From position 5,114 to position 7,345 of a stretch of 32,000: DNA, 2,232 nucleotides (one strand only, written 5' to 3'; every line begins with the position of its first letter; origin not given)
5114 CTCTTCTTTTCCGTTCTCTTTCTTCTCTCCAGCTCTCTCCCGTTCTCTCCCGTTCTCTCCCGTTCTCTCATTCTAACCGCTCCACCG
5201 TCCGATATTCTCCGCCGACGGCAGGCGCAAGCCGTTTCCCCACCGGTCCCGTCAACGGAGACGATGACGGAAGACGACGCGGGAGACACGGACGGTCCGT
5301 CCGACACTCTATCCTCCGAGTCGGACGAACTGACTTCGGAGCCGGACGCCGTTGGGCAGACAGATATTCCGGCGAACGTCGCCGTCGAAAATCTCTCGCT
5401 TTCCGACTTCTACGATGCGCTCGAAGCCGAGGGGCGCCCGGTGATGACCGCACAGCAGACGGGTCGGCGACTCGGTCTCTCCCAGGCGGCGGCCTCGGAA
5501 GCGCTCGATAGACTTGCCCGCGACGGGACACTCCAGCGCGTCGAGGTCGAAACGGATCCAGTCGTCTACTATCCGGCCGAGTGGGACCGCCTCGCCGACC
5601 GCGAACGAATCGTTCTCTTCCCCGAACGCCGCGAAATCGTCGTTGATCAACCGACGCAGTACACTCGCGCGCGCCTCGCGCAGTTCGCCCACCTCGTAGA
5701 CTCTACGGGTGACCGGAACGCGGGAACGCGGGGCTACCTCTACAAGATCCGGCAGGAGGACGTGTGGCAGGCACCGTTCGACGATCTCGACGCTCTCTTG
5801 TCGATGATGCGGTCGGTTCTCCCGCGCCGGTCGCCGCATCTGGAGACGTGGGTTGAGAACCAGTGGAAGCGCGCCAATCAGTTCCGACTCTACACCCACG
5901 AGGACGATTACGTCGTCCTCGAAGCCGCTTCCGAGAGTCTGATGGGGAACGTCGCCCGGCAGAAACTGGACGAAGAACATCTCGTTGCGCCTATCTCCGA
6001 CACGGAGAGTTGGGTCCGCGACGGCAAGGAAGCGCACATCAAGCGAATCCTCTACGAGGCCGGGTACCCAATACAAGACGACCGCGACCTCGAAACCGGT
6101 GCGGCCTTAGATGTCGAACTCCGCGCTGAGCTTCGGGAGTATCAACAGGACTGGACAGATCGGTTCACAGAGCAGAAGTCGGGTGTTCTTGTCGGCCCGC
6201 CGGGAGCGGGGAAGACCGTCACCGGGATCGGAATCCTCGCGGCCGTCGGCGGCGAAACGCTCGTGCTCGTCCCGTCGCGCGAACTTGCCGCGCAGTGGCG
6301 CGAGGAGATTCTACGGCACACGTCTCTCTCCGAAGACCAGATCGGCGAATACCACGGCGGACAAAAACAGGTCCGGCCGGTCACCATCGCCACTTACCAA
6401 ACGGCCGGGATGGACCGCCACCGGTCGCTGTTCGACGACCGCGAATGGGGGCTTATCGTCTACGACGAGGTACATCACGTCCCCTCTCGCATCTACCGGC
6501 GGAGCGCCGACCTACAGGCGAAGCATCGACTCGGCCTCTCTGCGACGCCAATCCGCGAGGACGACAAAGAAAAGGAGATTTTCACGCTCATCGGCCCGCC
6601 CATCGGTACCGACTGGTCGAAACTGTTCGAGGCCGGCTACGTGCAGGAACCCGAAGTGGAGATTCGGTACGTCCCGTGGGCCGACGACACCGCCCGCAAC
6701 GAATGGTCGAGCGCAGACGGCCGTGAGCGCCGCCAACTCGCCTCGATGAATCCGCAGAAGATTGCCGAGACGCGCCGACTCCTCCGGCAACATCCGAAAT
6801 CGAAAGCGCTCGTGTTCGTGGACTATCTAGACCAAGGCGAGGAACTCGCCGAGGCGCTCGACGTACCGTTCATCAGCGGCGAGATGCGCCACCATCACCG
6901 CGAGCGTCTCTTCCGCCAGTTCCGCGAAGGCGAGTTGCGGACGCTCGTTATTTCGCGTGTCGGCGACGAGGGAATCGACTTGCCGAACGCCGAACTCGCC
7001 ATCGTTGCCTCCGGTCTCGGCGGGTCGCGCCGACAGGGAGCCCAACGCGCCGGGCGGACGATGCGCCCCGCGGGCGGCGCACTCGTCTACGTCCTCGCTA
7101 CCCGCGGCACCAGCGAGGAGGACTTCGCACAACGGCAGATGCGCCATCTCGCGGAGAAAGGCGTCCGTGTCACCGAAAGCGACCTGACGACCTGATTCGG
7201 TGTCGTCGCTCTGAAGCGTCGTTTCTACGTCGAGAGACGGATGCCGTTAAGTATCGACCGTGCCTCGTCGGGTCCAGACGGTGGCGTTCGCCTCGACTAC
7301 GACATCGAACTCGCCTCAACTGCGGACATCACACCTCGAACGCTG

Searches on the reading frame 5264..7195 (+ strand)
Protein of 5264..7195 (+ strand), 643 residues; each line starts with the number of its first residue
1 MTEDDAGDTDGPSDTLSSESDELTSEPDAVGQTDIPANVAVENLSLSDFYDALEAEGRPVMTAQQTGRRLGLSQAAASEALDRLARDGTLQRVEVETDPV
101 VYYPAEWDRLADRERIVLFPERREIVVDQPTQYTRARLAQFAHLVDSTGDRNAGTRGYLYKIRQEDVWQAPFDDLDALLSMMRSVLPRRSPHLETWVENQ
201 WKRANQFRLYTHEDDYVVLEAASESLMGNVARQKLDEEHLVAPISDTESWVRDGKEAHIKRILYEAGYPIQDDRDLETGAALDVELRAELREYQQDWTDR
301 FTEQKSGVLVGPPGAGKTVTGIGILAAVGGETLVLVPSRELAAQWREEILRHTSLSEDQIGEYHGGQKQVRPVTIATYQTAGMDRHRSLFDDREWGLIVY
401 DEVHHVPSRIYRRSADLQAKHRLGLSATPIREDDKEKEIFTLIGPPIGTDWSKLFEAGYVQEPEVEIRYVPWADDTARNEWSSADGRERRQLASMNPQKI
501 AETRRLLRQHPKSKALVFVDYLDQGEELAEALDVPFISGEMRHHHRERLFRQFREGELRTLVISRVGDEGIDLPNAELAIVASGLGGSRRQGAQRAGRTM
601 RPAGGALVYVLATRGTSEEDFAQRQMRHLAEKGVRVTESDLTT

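Call 5: search_protein_families(library=pfam, proteins=[window:5264-7195:+], max_evalue=0.01)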
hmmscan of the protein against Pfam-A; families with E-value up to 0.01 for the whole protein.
window:5264-7195:+ (643 aa): 8 families
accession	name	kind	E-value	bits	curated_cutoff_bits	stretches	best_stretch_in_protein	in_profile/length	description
PF16203.11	ERCC3_RAD25_C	-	1e-26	94.2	27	1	479-633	25-189/248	ERCC3/RAD25/XPB C-terminal helicase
PF04851.21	ResIII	-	8.2e-24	84.8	22.5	1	289-431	3-164/164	Type III restriction enzyme, res subunit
PF00271.37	Helicase_C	-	3.3e-16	59.9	23.5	1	499-601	2-108/110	Helicase conserved C-terminal domain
PF00176.29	SNF2-rel_dom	-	9.6e-13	48.3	24.9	1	303-443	16-175/290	SNF2-related domain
PF00270.35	DEAD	-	1.6e-08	34.9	26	1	292-432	2-163/167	DEAD/DEAH box helicase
PF12802.13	MarR_2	-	0.00032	21.2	27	1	52-98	13-58/61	MarR family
PF13401.12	AAA_22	-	0.0034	18.2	27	0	303-417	4-107/130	AAA domain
PF01978.25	TrmB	-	0.0098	16.2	25.6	0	60-107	22-67/68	Sugar-specific transcriptional regulator TrmB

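Call 6: search_protein_families(library=ncbifam, proteins=[window:5264-7195:+], max_evalue=0.01)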
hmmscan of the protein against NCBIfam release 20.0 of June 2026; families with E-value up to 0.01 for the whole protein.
window:5264-7195:+ (643 aa): 23 families
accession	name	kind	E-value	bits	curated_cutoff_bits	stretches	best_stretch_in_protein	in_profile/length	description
NF045503.1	repair_heli_XPB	equivalog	5.7e-121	404.7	610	1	131-634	19-543/548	DNA repair helicase XPB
TIGR00603.1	rad25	subfamily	1.5e-53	182.1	328.7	1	258-633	221-627/734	DNA repair helicase rad25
TIGR04095.1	dnd_restrict_1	equivalog_domain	1.7e-21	76.8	600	2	288-436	7-175/451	DNA phosphorothioation system restriction enzyme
NF010337.0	PRK13766.1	equivalog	5.8e-20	71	610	2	505-624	359-489/781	Hef nuclease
NF053631.1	RNA_helic_CshA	equivalog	1.3e-07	30.8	646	1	496-576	221-306/434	degradosome RNA helicase CshA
NF008394.0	PRK11192.1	equivalog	2.1e-07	30.1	507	1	496-601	231-340/441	ATP-dependent RNA helicase SrmB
NF008744.0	PRK11776.1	equivalog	3.1e-07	29.3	524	1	495-611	225-345/460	ATP-dependent RNA helicase DbpA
NF003673.1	PRK05298.1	equivalog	3.2e-07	29.1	743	1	303-349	28-74/653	excinuclease ABC subunit UvrB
TIGR00631.1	uvrb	equivalog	6.7e-07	27.9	750.1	1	303-349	28-74/658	excinuclease ABC subunit UvrB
TIGR00643.1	recG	equivalog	1.6e-06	27.1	659.4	1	530-641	481-591/629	ATP-dependent DNA helicase RecG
NF053632.1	heli_RadD_YejH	equivalog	1.9e-06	26.5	720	1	289-431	2-153/573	DNA repair helicase RadD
NF008164.0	PRK10917.1-2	equivalog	1.7e-05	23.3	785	1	533-641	521-629/704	ATP-dependent DNA helicase RecG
NF008163.0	PRK10917.1-1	equivalog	2.2e-05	23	796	1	529-586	511-573/692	ATP-dependent DNA helicase RecG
TIGR04121.1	DEXH_lig_assoc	equivalog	2.2e-05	22.4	850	0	290-321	14-45/804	ligase-associated DNA damage response DEXH box helicase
TIGR01054.1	rgy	equivalog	2.2e-05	22.2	471.7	1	288-354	79-148/1172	reverse gyrase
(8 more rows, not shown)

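Call 7: search_protein_families(library=padloc, proteins=[window:5264-7195:+], max_evalue=0.01)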
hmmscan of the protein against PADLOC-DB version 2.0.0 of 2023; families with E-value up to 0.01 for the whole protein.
window:5264-7195:+ (643 aa): 14 families
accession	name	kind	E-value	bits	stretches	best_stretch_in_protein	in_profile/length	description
PDLC02707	PbeA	-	7.2e-34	115.4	2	285-437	248-421/672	PbeA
PDLC02704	PbeA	-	8.8e-26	88.6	2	284-437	249-426/682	PbeA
PDLC02706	PbeA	-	6.6e-20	69.3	2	521-602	581-659/722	PbeA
PDLC02705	PbeA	-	2.8e-10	37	1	532-603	551-621/691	PbeA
PDLC02703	PbeA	-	3.4e-08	30.5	1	280-440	237-415/626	PbeA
PDLC02634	DrmD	-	4.3e-07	26.1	1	374-407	189-222/900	DrmD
PDLC03658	mREase_IV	-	1.5e-06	24.2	1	313-443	251-383/953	Type IV methyl-directed restriction enzyme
PDLC02840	DpdE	-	2.1e-05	21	1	487-637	533-689/1091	DpdE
PDLC00629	ZorD1|ZorD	-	0.00088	15.3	1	358-431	604-666/1012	"SWI2/SNF2 helicase, Mrr-like nuclease"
PDLC02846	DpdE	-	0.0012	14.8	0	504-601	562-659/1034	DpdE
PDLC03047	REase_I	-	0.0026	13.5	1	301-433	359-495/1107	Type I restriction enzyme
PDLC02266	AbiEi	-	0.0038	14.7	1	45-93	2-50/258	AbiEi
PDLC01439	typeIV_DinG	-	0.0038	13.9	0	496-581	391-477/575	CAS-IV-A; associated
PDLC02282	AbiEi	-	0.0042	14.5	1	45-93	2-50/260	AbiEi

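Call 22: find_homologous_proteins(query=window:5264-7195:+, max_evalue=1e-20)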
Query window:5264-7195:+ (643 aa): 1777 proteins with E <= 1e-20 among 8000 candidates; the best 120 are listed.
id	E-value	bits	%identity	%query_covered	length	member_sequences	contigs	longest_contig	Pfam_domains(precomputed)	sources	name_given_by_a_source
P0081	0.0e+0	1285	86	100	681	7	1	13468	PF00270.36,PF00176.30,PF16203.12,PF00271.38,PF04851.22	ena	-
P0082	0.0e+0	1282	83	100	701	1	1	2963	PF00270.36,PF00176.30,PF16203.12,PF00271.38,PF04851.22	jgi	jgi:DNA excision repair protein ERCC-3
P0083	0.0e+0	1281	90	98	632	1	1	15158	PF00270.36,PF00176.30,PF16203.12,PF00271.38,PF04851.22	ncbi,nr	ncbi:DEAD/DEAH box helicase [Halogeometricum sp. CBA1124]|nr:DEAD/DEAH box helicase [Halogeometricum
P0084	0.0e+0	1279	88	100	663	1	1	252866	PF00270.36,PF00176.30,PF16203.12,PF00271.38,PF04851.22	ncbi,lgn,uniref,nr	ncbi:DNA excision repair protein ERCC-3 [Halogeometricum rufum]|uniref:Putative DNA 3'-5' helicase R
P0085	0.0e+0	1240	86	99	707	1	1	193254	PF00270.36,PF00176.30,PF16203.12,PF00271.38,PF04851.22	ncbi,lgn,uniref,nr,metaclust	ncbi:DNA/RNA helicase, superfamily ii [Halogeometricum pallidum JCM 14848]|uniref:Putative DNA 3'-5'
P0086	0.0e+0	1240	85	99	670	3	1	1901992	PF00270.36,PF00176.30,PF16203.12,PF00271.38,PF04851.22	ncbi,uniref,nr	ncbi:DEAD/DEAH box helicase [Halogeometricum sp. S1BR25-6]|uniref:Putative DNA 3'-5' helicase Rad25 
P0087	0.0e+0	1150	84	93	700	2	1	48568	PF00270.36,PF00176.30,PF16203.12,PF00271.38,PF04851.22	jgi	jgi:DNA excision repair protein ERCC-3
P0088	0.0e+0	1137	82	93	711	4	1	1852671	PF00270.36,PF00176.30,PF16203.12,PF00271.38,PF04851.22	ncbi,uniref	ncbi:DEAD/DEAH box helicase [Halopelagius fulvigenes]|uniref:Putative DNA 3'-5' helicase Rad25 n=1 T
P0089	0.0e+0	1127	82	93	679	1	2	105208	PF00270.36,PF00176.30,PF16203.12,PF00271.38,PF04851.22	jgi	jgi:DNA excision repair protein ERCC-3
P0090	0.0e+0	1097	77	99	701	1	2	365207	PF00270.36,PF00176.30,PF16203.12,PF00271.38,PF04851.22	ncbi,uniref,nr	ncbi:DEAD/DEAH box helicase [Halobellus rarus]|uniref:Putative DNA 3'-5' helicase Rad25 n=1 Tax=Halo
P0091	0.0e+0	1095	79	93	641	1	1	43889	PF00270.36,PF00176.30,PF16203.12,PF00271.38,PF04851.22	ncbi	ncbi:MAG: DEAD/DEAH box helicase [Halobellus sp.]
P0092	0.0e+0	1090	74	100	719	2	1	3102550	PF00270.36,PF00176.30,PF16203.12,PF00271.38,PF04851.22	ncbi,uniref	ncbi:DEAD/DEAH box helicase [Halobellus rubicundus]|uniref:Putative DNA 3'-5' helicase Rad25 n=1 Tax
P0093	0.0e+0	1088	80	92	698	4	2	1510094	PF00270.36,PF00176.30,PF16203.12,PF00271.38,PF04851.22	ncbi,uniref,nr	ncbi:DEAD/DEAH box helicase [Halobellus litoreus]|uniref:Putative DNA 3'-5' helicase Rad25 n=1 Tax=H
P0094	0.0e+0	1088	75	100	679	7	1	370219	PF00270.36,PF00176.30,PF16203.12,PF00271.38,PF04851.22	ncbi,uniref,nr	ncbi:DEAD/DEAH box helicase family protein [Halobellus sp. H-GB7]|uniref:DEAD/DEAH box helicase n=1 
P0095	0.0e+0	1086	79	92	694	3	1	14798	PF00270.36,PF00176.30,PF16203.12,PF00271.38,PF04851.22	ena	-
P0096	0.0e+0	1084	79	93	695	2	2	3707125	PF00270.36,PF00176.30,PF16203.12,PF00271.38,PF04851.22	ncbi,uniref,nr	ncbi:DEAD/DEAH box helicase [Halobellus marinus]|uniref:DEAD/DEAH box helicase n=1 Tax=Halobellus Ta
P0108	0.0e+0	1054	73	99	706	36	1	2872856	PF00270.36,PF00176.30,PF16203.12,PF00271.38,PF04851.22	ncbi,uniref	ncbi:DEAD/DEAH box helicase [Haloferax denitrificans]|uniref:DEAD/DEAH box helicase n=1 Tax=Halofera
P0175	1.0e-296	1004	70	99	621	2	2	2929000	PF00270.36,PF00176.30,PF16203.12,PF00271.38,PF04851.22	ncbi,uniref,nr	ncbi:DEAD/DEAH box helicase [Halobaculum marinum]|uniref:Putative DNA 3'-5' helicase Rad25 n=1 Tax=H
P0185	5.2e-295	998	72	93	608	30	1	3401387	PF00270.36,PF00176.30,PF16203.12,PF00271.38,PF04851.22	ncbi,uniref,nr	ncbi:DEAD/DEAH box helicase family protein [Haloplanus rubicundus]|uniref:Putative DNA 3'-5' helicas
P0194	3.2e-294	995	72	95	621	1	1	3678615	PF00270.36,PF00176.30,PF16203.12,PF00271.38,PF04851.22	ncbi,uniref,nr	ncbi:DEAD/DEAH box helicase family protein [Halorarum halophilum]|uniref:Putative DNA 3'-5' helicase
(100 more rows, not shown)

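Call 24: find_encoding_contigs(protein=P0108, flank=10000, max_places=2)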
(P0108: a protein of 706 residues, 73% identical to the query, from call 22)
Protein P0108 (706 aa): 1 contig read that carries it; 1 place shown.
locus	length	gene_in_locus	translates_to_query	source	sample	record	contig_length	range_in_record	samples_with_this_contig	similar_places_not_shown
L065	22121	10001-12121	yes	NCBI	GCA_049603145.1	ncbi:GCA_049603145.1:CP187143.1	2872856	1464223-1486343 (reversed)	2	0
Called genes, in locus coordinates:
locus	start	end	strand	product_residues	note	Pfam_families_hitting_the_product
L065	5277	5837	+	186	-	PF00352:TBP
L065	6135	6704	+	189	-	PF08350:FilR1_middle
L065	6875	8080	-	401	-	PF13191:AAA_16, PF00004:AAA (weak), PF07728:AAA_5 (weak), PF13401:AAA_22, PF22606:Cdc6-ORC-like_ATPase_lid (weak), PF22703:Cdc6_lid, PF09079:WHD_Cdc6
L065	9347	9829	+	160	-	-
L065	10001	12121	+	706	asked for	PF00176:SNF2-rel_dom, PF00270:DEAD, PF04851:ResIII, PF16203:ERCC3_RAD25_C, PF00271:Helicase_C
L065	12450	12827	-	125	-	PF00111:Fer2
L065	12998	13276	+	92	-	PF26006:DUF7999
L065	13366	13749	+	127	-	PF20791:Acyl-ACP_TE_C (weak), PF13279:4HBT_2, PF03061:4HBT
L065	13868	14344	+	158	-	PF01242:PTPS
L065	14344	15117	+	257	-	PF04055:Radical_SAM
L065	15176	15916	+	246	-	PF06508:QueC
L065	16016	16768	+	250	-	PF13489:Methyltransf_23, PF01209:Ubie_methyltran, PF13847:Methyltransf_31, PF08241:Methyltransf_11, PF08242:Methyltransf_12, PF13649:Methyltransf_25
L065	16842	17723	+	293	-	PF00892:EamA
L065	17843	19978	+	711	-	PF00072:Response_reg, PF00989:PAS (weak), PF08448:PAS_4 (weak), PF01590:GAF (weak), PF13185:GAF_2 (faint), PF13492:GAF_3 (weak), PF00512:HisKA, PF02518:HATPase_c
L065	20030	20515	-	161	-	PF10604:Polyketide_cyc2, PF03364:Polyketide_cyc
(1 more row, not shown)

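Call 25: find_encoding_contigs(protein=P0185, flank=10000, max_places=2)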
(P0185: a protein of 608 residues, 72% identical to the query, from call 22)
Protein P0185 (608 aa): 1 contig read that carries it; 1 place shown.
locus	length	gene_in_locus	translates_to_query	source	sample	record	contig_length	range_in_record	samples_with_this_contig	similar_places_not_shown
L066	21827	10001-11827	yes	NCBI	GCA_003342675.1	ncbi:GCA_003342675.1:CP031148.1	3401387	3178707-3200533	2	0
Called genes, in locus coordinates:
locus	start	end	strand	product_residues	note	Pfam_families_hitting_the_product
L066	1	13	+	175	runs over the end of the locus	PF02464:CinA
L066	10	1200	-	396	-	PF01926:MMR_HSR1, PF02421:FeoB_N (faint), PF08438:YGR210-like_G4, PF02824:TGS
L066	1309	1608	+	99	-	PF26445:DUF8124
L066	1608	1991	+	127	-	-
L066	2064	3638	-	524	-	-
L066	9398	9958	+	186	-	PF00352:TBP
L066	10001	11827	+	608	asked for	PF00176:SNF2-rel_dom, PF00270:DEAD, PF04851:ResIII, PF16203:ERCC3_RAD25_C, PF00271:Helicase_C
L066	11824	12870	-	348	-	PF00266:Aminotran_5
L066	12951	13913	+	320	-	PF00586:AIRS, PF02769:AIRS_C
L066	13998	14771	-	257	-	-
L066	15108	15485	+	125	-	-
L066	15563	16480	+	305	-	PF02558:ApbA, PF03807:F420_oxidored (weak), PF08546:ApbA_C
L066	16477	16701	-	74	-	-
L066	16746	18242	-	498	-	PF00474:SSF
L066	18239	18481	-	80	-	PF11755:DUF3311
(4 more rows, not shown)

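Call 44: list_cluster_members(proteins=[P0108, P0001])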
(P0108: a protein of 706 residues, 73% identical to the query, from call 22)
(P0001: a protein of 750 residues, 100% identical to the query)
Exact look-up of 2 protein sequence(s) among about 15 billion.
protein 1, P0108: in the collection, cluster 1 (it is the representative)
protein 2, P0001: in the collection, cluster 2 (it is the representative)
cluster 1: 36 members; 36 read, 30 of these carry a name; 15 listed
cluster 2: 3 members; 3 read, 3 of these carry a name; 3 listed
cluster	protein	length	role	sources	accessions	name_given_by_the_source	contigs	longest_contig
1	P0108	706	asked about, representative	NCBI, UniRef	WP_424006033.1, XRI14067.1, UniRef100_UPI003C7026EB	DEAD/DEAH box helicase [Haloferax denitrificans] | DEAD/DEAH box helicase n=1 Tax=Haloferax denitrificans TaxID=35745 RepID=UPI003C7026EB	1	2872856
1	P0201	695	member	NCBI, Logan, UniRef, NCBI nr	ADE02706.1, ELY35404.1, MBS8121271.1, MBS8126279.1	DEAD/DEAH box helicase [Haloferax volcanii] | Putative DNA 3'-5' helicase Rad25 n=3 Tax=Haloferax volcanii TaxID=2246 RepID=D4H067_HALVD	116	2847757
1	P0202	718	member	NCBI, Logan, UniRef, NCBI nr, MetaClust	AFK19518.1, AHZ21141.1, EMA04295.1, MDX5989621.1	DEAD/DEAH box helicase [Haloferax mediterranei ATCC 33500] | Putative DNA 3'-5' helicase Rad25 n=1 Tax=Haloferax mediterranei (strain ATCC 33500 / DSM ... | DEAD/DEAH box helicase [Haloferax mediterranei]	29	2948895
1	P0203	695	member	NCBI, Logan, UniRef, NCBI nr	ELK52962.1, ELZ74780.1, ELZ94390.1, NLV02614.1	DEAD/DEAH box helicase [Haloferax volcanii] | Putative DNA 3'-5' helicase Rad25 n=3 Tax=Haloferax volcanii TaxID=2246 ... | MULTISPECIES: DEAD/DEAH box helicase [Haloferax]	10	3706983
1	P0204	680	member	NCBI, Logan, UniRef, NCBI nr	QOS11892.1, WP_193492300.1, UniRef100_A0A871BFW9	DNA repair helicase Rad25 [Haloferax gibbonsii] | Putative DNA 3'-5' helicase Rad25 n=1 Tax=Haloferax gibbonsii TaxID=35746 ... | DEAD/DEAH box helicase [Haloferax gibbonsii]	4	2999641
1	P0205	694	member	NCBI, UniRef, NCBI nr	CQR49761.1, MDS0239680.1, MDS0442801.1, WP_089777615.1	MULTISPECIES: DEAD/DEAH box helicase [Haloferax] | Putative DNA 3'-5' helicase Rad25 n=1 Tax=Haloferax massiliensis TaxID=1476858 ...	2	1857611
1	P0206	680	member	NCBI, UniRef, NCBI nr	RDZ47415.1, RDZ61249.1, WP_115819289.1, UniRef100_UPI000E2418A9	DEAD/DEAH box helicase [Haloferax sp. Atlit-10N] | DEAD/DEAH box helicase n=1 Tax=unclassified Haloferax TaxID=2625095 RepID=UPI000E2418A9 | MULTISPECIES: DEAD/DEAH box helicase [unclassified Haloferax]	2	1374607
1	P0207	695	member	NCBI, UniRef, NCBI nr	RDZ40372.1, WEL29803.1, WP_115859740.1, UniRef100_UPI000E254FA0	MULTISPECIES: DEAD/DEAH box helicase [Haloferax] | DEAD/DEAH box helicase n=1 Tax=Haloferax TaxID=2251 RepID=UPI000E254FA0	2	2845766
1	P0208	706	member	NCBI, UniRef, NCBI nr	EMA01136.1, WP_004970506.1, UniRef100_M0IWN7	DEAD/DEAH box helicase [Haloferax denitrificans] | Putative DNA 3'-5' helicase Rad25 n=1 Tax=Haloferax denitrificans ATCC 35960 TaxID=662478 ...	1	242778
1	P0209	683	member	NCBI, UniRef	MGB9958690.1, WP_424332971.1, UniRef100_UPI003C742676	DEAD/DEAH box helicase [Haloferax prahovense] | DEAD/DEAH box helicase n=1 Tax=Haloferax prahovense TaxID=381852 RepID=UPI003C742676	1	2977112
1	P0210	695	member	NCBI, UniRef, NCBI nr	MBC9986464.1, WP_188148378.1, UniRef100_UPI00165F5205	DEAD/DEAH box helicase [Haloferax sp. AS1] | DEAD/DEAH box helicase n=1 Tax=Haloferax sp. AS1 TaxID=2562277 RepID=UPI00165F5205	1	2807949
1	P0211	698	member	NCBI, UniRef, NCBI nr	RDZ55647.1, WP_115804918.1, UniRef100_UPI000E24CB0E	DEAD/DEAH box helicase [Haloferax sp. Atlit-4N] | DEAD/DEAH box helicase n=1 Tax=Haloferax sp. Atlit-4N TaxID=2077206 RepID=UPI000E24CB0E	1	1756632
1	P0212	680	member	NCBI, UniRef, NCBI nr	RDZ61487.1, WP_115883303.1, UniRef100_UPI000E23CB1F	DEAD/DEAH box helicase [Haloferax sp. Atlit-12N] | DEAD/DEAH box helicase n=1 Tax=Haloferax sp. Atlit-12N TaxID=2077203 RepID=UPI000E23CB1F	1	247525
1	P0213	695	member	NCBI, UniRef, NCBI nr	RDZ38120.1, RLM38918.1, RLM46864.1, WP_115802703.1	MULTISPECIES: DEAD/DEAH box helicase [unclassified Haloferax] | DEAD/DEAH box helicase n=1 Tax=unclassified Haloferax TaxID=2625095 RepID=UPI000E252A1F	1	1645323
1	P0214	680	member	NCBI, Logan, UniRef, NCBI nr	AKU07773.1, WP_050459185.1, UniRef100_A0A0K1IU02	DEAD/DEAH box helicase [Haloferax gibbonsii] | Putative DNA 3'-5' helicase Rad25 n=1 Tax=Haloferax gibbonsii TaxID=35746 ...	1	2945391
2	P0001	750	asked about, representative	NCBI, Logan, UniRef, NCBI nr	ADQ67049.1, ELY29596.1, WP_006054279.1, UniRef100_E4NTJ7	type i restriction-modification system methyltransferase subunit [Halogeometricum ... | type I restriction-modification system methyltransferase subunit n=1 Tax=Halogeometricum ... | N-6 DNA methylase [Halogeometricum borinquense]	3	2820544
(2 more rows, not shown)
